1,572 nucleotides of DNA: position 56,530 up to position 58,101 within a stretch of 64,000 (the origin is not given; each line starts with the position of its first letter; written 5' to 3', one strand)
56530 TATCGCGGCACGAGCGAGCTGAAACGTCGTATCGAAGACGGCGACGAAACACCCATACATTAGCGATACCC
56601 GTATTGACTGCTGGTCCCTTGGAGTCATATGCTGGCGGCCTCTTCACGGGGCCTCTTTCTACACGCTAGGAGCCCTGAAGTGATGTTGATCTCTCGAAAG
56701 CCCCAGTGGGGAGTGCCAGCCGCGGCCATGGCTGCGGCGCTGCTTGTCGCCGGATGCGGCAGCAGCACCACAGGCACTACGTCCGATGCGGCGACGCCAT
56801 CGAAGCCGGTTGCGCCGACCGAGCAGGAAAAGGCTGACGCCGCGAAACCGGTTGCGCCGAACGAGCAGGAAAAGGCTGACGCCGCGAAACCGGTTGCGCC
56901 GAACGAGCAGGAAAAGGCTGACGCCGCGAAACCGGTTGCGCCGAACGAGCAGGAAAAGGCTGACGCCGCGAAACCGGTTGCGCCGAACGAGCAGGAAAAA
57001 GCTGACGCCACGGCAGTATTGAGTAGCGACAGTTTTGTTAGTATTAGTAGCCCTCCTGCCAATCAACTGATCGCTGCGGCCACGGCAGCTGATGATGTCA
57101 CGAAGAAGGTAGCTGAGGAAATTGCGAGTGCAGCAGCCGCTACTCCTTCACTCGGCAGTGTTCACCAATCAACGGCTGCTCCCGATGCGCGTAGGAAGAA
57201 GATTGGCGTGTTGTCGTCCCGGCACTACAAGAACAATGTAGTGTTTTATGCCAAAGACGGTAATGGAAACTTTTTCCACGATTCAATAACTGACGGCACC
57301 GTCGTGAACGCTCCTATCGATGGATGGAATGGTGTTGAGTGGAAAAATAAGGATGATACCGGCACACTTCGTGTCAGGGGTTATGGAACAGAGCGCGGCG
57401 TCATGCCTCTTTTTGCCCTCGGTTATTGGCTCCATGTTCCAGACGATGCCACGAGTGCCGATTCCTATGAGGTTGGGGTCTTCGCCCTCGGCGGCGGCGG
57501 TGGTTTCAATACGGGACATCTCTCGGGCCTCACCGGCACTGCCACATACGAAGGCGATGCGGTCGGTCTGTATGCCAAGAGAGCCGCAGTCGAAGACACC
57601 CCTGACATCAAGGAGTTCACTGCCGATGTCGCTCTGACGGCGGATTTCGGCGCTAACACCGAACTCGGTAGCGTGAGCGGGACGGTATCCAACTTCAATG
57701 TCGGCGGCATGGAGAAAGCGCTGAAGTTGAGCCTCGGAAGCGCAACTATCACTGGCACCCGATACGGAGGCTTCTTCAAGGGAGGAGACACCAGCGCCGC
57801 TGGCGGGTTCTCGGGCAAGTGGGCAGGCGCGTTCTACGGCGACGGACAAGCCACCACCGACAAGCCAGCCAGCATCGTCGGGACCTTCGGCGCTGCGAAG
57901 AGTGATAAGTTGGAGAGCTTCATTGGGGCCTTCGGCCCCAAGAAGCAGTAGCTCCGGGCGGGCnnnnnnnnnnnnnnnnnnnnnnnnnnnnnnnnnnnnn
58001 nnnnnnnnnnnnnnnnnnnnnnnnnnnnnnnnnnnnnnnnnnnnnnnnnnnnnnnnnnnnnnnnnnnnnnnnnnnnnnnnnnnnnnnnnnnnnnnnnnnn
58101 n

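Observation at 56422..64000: Duplicated surface-lipoprotein + Slam (DUF560) modules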

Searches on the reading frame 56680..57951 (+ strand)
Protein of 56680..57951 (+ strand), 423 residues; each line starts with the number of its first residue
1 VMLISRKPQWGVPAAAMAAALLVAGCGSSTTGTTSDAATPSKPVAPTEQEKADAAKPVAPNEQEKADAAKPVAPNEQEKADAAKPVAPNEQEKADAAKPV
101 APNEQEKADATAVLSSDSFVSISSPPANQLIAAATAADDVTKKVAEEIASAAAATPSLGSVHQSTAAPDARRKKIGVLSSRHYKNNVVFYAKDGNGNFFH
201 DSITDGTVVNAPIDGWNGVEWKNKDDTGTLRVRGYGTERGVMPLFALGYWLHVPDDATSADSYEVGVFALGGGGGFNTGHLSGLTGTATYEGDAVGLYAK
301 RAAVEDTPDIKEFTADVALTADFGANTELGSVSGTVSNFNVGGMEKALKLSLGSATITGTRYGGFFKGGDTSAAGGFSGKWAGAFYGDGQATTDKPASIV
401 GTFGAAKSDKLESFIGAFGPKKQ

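Call 4: search_protein_families(library=pfam, proteins=[window:56683-57951:+], max_evalue=0.1)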
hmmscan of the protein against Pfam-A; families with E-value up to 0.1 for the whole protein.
window:56683-57951:+ (422 aa): 0 families
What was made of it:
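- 56680..57951 (+): SLP1, a 423-aa lipoprotein cargo. It has a signal peptide with lipobox LLVAG|C (Cys26) and a disordered Pro/Glu/Lys-rich linker. A short helical segment, a beta handle and an 8-strand C-terminal barrel follow. No Pfam hit (call 4).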

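Call 10: search_protein_families(library=ncbifam, proteins=[window:56680-57951:+], max_evalue=1)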
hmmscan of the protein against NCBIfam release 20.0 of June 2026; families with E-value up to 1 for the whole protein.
window:56680-57951:+ (423 aa): 3 families
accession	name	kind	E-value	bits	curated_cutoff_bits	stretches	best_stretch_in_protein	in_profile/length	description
NF033216.1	lipo_YgdI_YgdR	subfamily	0.096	12.6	42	1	14-39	7-32/71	YgdI/YgdR family lipoprotein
NF047847.2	SS_mature_LptM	equivalog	0.16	12.1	27.7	1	8-27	7-21/31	LPS translocon maturation chaperone LptM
NF046094.1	SSU0593_fam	subfamily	0.19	12.6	80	1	6-80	6-79/109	SSU0592/SSU0593 family protein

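Call 22: search_solved_structures(query=A1, max_evalue=1, show_alignments=2)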
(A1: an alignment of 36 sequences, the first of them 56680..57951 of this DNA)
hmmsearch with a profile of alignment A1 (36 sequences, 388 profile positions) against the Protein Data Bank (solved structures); distinct sequences matched with E-value up to 1: 4.
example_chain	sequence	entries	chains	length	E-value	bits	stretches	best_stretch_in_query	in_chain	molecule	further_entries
5o1r_A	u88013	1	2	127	0.014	18.2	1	231-376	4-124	GNA2132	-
6cuj_A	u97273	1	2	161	0.029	17.2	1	231-376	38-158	Gna2132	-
2lfu_A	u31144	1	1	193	0.059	16.2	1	231-376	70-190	Gna2132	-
4n01_A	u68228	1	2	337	0.23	14.3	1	6-52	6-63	Periplasmic binding protein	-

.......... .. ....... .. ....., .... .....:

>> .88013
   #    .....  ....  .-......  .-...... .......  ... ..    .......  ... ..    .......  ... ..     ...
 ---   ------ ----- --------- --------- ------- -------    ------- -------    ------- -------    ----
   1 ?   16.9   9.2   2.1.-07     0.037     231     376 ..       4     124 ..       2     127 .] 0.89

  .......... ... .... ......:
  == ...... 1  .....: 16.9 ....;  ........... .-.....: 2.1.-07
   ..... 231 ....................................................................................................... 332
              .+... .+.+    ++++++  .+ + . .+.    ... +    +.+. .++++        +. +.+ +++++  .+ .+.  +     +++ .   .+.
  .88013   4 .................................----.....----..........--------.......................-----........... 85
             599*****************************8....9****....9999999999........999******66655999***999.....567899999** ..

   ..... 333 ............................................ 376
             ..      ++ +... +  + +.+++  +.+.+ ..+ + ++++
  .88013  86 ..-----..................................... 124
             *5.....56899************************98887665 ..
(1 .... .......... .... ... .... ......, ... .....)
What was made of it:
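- On Slam-dependent surface lipoprotein / T11SS cargo (TbpB-like barrel domain): The family profile hits NHBA at E 0.014 (call 22).
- Closest known: NHBA / GNA2132 of Neisseria meningitidis. Same: It is the only PDB sequence-level hit of the family profile (E 0.014, call 22).
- A family profile hits the NHBA barrel at E=0.014 over its whole length (call 22).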

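Call 37: predict_structure(alignment_id=A2)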
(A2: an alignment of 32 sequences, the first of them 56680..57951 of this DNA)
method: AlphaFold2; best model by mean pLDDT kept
length: 423 residues; sequences in the alignment: 32
mean_pLDDT: 70.2   pTM: 0.67
mean pLDDT of the five models: 70.2, 69.1, 69.0, 68.8, 68.8
residues with pLDDT >= 90: 126; 70-90: 98; 50-70: 84; < 50: 115
segments of 3 or more residues with pLDDT < 50: 1-3, 9-34, 36-44, 55-71, 73-80, 82-85, 87-125
pLDDT, mean of each block of 10 residues (from residue 1): 46 41 40 41 50 48 42 44 45 43 43 27 43 63 92 84 74 63 58 68 58 73 86 76 74 80 87 78 92 95 93 96 85 97 94 90 75 91 89 90 96 95 80
secondary structure, 60 per line:
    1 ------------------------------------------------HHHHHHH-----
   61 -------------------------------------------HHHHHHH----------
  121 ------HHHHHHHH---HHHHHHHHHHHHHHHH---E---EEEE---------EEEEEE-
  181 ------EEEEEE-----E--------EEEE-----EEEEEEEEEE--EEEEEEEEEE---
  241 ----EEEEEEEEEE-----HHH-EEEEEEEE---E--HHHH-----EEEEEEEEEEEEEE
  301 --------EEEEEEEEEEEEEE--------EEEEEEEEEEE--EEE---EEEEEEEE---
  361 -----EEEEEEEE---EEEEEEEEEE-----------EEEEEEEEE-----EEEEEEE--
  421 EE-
elements in order: H49-55 H104-110 H127-134 H138-153 E161-164 E174-179 E187-192 E207-210 E216-225 E228-237 E245-254 E264-271 H278-281 E287-300 E309-322 E331-341 E344-346 E350-357 E366-373 E377-386 E398-406 E412-418
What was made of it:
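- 56680..57951 (+): AF2 gives pLDDT 85-97 over residues ~280-420 (call 37).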

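Call 40: fold_search(model_id=the predicted structure, library=pdb)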
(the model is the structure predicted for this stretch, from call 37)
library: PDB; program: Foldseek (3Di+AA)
matches with E <= 10: 758; with E <= 0.001: 6
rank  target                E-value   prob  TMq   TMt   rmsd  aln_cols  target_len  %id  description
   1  9mr0_C                1.1e-05  1.00  0.28  0.37  10.5       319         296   14  Neisseria meningitidis haptoglobin-hemogloblin utilization protein A (released 2026-02-04)
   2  9mr0_B                2.5e-05  1.00  0.29  0.37  10.2       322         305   14  Neisseria meningitidis haptoglobin-hemogloblin utilization protein A (released 2026-02-04)
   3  9mr0_A                2.9e-05  1.00  0.29  0.38   8.6       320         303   14  Neisseria meningitidis haptoglobin-hemogloblin utilization protein A (released 2026-02-04)
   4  4o4x_B                4.9e-05  1.00  0.30  0.26  10.1       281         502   15  Crystal structure of the vaccine antigen Transferrin Binding Protein B (TbpB) double mutant Tyr-167-Ala and Trp-176-Al (released 2015-01-14)
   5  2o62_A                5.9e-04  0.93  0.19  0.26  14.3       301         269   10  CRYSTAL STRUCTURE OF A PROTEIN WITH UNKNOWN FUNCTION FROM DUF3598 FAMILY (NPUN_R4044) FROM NOSTOC PUNCTIFORME PCC 7310 (released 2007-02-13)
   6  6cuj_B                8.0e-04  1.00  0.24  0.58   5.7       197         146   17  Crystal structure of the C-terminal domain of neisserial heparin binding antigen (NHBA) (released 2018-09-26)
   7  5yvf_C                1.1e-03  0.93  0.22  0.27  13.1       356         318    8  Crystal structure of BFA1 (released 2018-08-08)
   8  5yvf_A                1.3e-03  0.87  0.21  0.25  13.1       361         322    9  Crystal structure of BFA1 (released 2018-08-08)
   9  5yvf_D                1.4e-03  0.87  0.21  0.25  13.2       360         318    9  Crystal structure of BFA1 (released 2018-08-08)
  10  2o62_B                1.7e-03  0.85  0.20  0.27  12.6       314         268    9  CRYSTAL STRUCTURE OF A PROTEIN WITH UNKNOWN FUNCTION FROM DUF3598 FAMILY (NPUN_R4044) FROM NOSTOC PUNCTIFORME PCC 7310 (released 2007-02-13)
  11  5yvf_B                3.5e-03  0.85  0.22  0.27  12.8       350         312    8  Crystal structure of BFA1 (released 2018-08-08)
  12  6kaf_O                3.1e-02  0.66  0.18  0.29   8.9       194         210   14  C2S2M2N2-type PSII-LHCII (released 2019-10-23)
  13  6s4q_B                6.6e-02  0.12  0.14  0.19  20.0       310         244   13  scdSav(SASK) - Engineering Single-Chain Dimeric Streptavidin as Host for Artificial Metalloenzymes (released 2019-09-25)
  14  4r9z_B                7.7e-02  0.06  0.08  0.12  19.2       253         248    6  Mycobacterium avium subs paratuberculosis tesB protein MAP1729c (released 2014-10-08)
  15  3cjy                  8.1e-02  0.06  0.09  0.13  18.2       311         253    7  Crystal structure of putative thioesterase (YP_496845.1) from Novosphingobium aromaticivorans DSM 12444 at 1.70 A resolu (released 2008-04-01)
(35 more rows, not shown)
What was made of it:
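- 56680..57951 (+): Foldseek: HpuA 1e-5, TbpB 5e-5 (call 40).
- Foldseek gives the same answer (call 40).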
